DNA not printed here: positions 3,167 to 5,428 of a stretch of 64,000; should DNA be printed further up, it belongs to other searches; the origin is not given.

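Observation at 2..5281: Tandem triplet of leader-bearing HExxH metallopeptidase-like genes carrying a recurring YN[YF]LRE...W repeat module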

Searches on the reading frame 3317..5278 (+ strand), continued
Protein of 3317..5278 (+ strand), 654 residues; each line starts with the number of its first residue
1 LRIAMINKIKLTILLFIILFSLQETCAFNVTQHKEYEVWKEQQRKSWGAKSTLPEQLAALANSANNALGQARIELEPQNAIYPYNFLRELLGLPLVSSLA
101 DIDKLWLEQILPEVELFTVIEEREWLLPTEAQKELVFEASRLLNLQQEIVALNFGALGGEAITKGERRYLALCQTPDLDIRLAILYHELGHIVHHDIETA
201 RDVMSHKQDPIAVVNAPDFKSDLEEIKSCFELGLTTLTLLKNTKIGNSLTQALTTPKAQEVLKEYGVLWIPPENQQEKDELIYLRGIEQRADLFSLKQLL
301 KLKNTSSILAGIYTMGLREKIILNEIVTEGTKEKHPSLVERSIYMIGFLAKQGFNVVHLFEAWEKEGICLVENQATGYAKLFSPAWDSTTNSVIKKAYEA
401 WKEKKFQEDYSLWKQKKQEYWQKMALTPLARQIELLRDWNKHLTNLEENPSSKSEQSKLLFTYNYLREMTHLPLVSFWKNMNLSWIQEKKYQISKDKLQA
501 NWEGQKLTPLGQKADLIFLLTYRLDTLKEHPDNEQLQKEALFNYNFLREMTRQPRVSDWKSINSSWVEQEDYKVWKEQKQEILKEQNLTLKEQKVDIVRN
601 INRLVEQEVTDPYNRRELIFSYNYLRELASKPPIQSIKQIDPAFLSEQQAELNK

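Call 64: search_protein_families(library=pfam, proteins=[P0124, P0132, P0151, P0026, P0089, P0145, P0096, P0097, P0062, P0052], max_evalue=0.001)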
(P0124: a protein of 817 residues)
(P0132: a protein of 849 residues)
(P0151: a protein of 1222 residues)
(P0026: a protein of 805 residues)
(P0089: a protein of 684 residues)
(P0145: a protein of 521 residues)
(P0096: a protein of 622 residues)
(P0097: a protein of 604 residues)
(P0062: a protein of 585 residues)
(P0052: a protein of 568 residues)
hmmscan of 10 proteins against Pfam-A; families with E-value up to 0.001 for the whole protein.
P0124 (817 aa): 0 families

P0132 (849 aa): 0 families

P0151 (1222 aa): 0 families

P0026 (805 aa): 0 families

P0089 (684 aa): 0 families

P0145 (521 aa): 1 family
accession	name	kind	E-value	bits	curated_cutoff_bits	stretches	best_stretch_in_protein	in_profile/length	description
PF01435.24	Peptidase_M48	-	0.00011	22.6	20.3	0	256-378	73-178/186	Peptidase family M48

P0096 (622 aa): 6 families
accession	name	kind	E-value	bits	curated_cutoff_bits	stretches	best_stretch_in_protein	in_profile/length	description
PF12796.13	Ank_2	-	4.1e-27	95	27.3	2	59-146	1-85/90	Ankyrin repeats (3 copies)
PF00023.36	Ank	-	2.9e-20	71.6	21.1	2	88-117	2-31/33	Ankyrin repeat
PF13606.12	Ank_3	-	2.8e-13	49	22.3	1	88-115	2-29/30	Ankyrin repeat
PF13637.12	Ank_4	-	2.3e-12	47.2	22.7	1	59-108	1-50/50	Ankyrin repeats (many copies)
PF13857.12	Ank_5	-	1.1e-07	32.5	27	0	88-124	16-51/56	Ankyrin repeats (many copies)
PF01435.24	Peptidase_M48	-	0.00041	20.7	20.3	0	405-554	58-178/186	Peptidase family M48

P0097 (604 aa): 0 families

P0062 (585 aa): 0 families

P0052 (568 aa): 0 families

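Call 65: search_solved_structures(query=P0145, max_evalue=1, show_alignments=2)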
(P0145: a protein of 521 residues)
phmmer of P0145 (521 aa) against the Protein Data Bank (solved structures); distinct sequences matched with E-value up to 1: 2.
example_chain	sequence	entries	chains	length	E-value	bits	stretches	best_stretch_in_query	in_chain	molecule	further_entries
5a4u_A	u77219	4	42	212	0.16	14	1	188-265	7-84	GLUTATHIONE S-TRANSFERASE F2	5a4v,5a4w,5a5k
1bx9_A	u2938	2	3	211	0.16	14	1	188-265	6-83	GLUTATHIONE S-TRANSFERASE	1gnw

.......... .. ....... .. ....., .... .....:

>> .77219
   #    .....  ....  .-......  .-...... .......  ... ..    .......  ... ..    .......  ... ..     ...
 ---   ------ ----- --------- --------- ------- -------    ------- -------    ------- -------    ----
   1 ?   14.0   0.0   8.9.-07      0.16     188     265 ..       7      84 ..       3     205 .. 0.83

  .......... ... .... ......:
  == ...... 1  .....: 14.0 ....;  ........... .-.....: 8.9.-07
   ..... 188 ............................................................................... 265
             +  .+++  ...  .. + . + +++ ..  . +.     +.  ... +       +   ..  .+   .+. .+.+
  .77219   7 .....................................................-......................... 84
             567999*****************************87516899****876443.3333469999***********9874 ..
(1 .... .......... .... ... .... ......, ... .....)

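Call 66: search_solved_structures(query=P0096, max_evalue=1, show_alignments=1)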
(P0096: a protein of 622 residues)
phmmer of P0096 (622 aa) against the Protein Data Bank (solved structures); distinct sequences matched with E-value up to 1: 454 (the best 60 are shown).
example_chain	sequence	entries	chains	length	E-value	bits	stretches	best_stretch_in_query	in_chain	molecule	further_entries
4rlv_A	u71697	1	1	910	1.6e-73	251.4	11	32-147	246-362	Ankyrin-1, Ankyrin-2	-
7tw3_G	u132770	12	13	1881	8.4e-69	235.8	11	52-146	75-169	Ankyrin-1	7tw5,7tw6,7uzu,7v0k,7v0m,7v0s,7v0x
5y4d_A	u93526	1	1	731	5.8e-59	203.3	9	31-147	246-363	Ankyrin-1,Ankyrin-2,Ankyrin-2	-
5leb_A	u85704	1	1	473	2.2e-49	171.7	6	59-145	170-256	DDD_D12_06_D12_06_D12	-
5vkq_A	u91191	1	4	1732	3.5e-45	157.8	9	53-152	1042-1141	No mechanoreceptor potential C isoform L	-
5le2_A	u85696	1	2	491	3.8e-45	157.7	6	57-145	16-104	DDD_D12_15_D12_15_D12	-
5y4f_A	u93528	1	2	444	5.8e-45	157.1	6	52-121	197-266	Ankyrin-2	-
1n11_A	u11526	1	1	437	6.8e-45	156.9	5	53-115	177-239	Ankyrin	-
5lec_A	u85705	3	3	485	5.2e-44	154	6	57-146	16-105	DDD_D12_12_D12_12_D12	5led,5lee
6mol_A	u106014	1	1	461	1.2e-43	152.8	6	54-149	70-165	Monoextended DARPin R12 (M_R12)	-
5ma5_A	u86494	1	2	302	5.1e-34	121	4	55-144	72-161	K11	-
5ma4_A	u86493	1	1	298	6.1e-34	120.7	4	55-145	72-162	K7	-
5mak_A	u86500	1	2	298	2.7e-33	118.6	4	55-145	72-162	R7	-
5ma3_A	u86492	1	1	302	3e-33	118.4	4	55-144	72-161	R11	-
5ma9_A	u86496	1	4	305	3.1e-33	118.4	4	55-144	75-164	R11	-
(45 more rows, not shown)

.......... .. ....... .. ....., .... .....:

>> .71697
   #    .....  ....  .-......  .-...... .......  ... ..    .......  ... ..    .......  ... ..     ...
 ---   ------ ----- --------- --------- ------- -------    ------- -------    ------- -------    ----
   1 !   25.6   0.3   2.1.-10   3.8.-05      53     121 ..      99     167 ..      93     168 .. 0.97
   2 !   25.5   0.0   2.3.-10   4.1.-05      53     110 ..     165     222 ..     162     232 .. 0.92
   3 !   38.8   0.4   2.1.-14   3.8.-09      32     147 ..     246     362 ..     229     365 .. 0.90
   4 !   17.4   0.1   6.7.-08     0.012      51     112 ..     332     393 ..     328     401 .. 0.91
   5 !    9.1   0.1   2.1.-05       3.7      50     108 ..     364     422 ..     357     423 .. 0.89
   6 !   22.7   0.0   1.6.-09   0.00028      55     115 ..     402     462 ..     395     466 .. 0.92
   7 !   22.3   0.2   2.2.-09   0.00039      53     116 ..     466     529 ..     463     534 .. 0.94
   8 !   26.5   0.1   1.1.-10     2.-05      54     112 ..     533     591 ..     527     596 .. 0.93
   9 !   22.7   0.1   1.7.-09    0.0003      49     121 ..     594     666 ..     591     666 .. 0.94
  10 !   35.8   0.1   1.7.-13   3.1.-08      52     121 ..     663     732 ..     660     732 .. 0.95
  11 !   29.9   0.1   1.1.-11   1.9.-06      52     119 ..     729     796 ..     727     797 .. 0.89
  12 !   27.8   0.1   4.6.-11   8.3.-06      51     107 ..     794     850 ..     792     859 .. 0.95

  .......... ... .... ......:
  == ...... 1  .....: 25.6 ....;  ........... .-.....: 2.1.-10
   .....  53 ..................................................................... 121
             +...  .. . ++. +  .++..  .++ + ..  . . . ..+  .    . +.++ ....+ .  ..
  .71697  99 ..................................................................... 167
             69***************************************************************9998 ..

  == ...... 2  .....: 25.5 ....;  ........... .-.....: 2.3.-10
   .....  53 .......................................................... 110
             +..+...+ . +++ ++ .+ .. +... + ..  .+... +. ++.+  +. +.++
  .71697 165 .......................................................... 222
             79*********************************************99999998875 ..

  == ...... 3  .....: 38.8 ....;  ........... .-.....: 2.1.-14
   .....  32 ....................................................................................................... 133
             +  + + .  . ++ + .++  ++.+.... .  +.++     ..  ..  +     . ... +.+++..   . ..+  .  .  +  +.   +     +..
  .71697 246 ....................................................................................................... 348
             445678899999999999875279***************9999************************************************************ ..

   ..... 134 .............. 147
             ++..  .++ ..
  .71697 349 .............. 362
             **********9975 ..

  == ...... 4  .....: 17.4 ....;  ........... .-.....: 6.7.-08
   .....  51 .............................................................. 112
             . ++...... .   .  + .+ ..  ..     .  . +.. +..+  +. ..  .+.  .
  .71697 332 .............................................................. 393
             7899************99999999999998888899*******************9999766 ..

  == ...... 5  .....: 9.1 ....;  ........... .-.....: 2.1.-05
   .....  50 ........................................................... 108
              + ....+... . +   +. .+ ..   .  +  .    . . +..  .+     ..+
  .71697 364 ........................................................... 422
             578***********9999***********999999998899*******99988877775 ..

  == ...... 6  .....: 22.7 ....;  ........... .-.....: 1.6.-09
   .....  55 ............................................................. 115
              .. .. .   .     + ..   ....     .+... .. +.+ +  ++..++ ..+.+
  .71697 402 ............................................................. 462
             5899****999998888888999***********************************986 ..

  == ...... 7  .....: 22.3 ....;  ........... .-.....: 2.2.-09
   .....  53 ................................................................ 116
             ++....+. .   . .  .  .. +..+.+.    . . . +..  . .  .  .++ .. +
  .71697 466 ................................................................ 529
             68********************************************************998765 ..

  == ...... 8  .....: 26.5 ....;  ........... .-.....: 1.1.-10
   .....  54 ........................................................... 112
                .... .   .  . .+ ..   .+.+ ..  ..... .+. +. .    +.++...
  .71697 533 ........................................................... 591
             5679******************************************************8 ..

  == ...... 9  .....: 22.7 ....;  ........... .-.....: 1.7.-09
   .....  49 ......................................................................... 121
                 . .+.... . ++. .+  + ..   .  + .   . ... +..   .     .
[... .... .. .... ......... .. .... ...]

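Call 67: find_encoding_contigs(protein=P0096, flank=10000, max_places=2)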
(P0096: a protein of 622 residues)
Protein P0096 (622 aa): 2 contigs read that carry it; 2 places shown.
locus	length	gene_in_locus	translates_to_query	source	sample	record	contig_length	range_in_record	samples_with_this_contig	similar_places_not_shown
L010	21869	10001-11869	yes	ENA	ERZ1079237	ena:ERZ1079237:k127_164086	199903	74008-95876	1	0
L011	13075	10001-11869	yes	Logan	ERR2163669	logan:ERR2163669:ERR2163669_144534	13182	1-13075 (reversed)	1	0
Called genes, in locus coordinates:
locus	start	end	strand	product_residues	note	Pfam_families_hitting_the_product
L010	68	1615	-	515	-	-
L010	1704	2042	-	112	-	-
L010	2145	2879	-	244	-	PF03845:Spore_permease, PF00324:AA_permease, PF13520:AA_permease_2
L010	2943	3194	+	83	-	-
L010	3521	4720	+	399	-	-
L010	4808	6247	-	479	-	PF00749:tRNA-synt_1c, PF19269:Anticodon_2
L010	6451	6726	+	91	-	-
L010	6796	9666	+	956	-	PF07244:POTRA (weak), PF01103:Omp85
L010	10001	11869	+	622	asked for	PF12796:Ank_2, PF00023:Ank (weak), PF12796:Ank_2, PF13606:Ank_3 (faint), PF13637:Ank_4, PF13857:Ank_5 (faint), PF00023:Ank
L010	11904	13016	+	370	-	-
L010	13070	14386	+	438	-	-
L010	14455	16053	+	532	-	-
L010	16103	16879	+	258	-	-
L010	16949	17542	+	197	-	-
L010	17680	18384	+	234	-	-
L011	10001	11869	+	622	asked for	PF12796:Ank_2, PF00023:Ank (weak), PF12796:Ank_2, PF13606:Ank_3 (faint), PF13637:Ank_4, PF13857:Ank_5 (faint), PF00023:Ank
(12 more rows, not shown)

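Call 84: find_related_loci(query=A2, collection=viral_contigs, flank=5000)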
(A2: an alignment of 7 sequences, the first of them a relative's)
Query A2 (650 aa) in viral_contigs; peptide patterns used: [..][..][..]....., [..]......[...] (x = any residue, [..] = any of these).
161 stretches matched a pattern, but none encodes a relative of the query by tblastn (E <= 1e-3).

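Call 85: find_encoding_contigs(protein=P0004, flank=10000, max_places=2)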
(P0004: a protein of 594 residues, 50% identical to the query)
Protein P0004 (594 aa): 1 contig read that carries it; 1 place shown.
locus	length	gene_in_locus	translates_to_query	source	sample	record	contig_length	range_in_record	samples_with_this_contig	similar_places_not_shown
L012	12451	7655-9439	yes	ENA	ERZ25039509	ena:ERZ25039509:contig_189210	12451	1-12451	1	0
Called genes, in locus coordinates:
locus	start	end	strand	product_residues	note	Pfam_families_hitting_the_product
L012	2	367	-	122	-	?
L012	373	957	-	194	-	-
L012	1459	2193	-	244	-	PF13177:DNA_pol3_delta2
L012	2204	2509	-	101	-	PF02223:Thymidylate_kin (weak)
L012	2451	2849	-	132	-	PF02223:Thymidylate_kin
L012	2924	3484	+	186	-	PF00501:AMP-binding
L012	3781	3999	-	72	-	-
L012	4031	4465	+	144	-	PF13193:AMP-binding_C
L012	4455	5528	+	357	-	PF13439:Glyco_transf_4, PF13579:Glyco_trans_4_4 (faint), PF20706:GT4-conflict (weak), PF00534:Glycos_transf_1, PF13692:Glyco_trans_1_4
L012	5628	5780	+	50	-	-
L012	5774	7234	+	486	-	-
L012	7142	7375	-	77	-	PF17761:DUF1016_N (weak)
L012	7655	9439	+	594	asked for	-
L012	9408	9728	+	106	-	-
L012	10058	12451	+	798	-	?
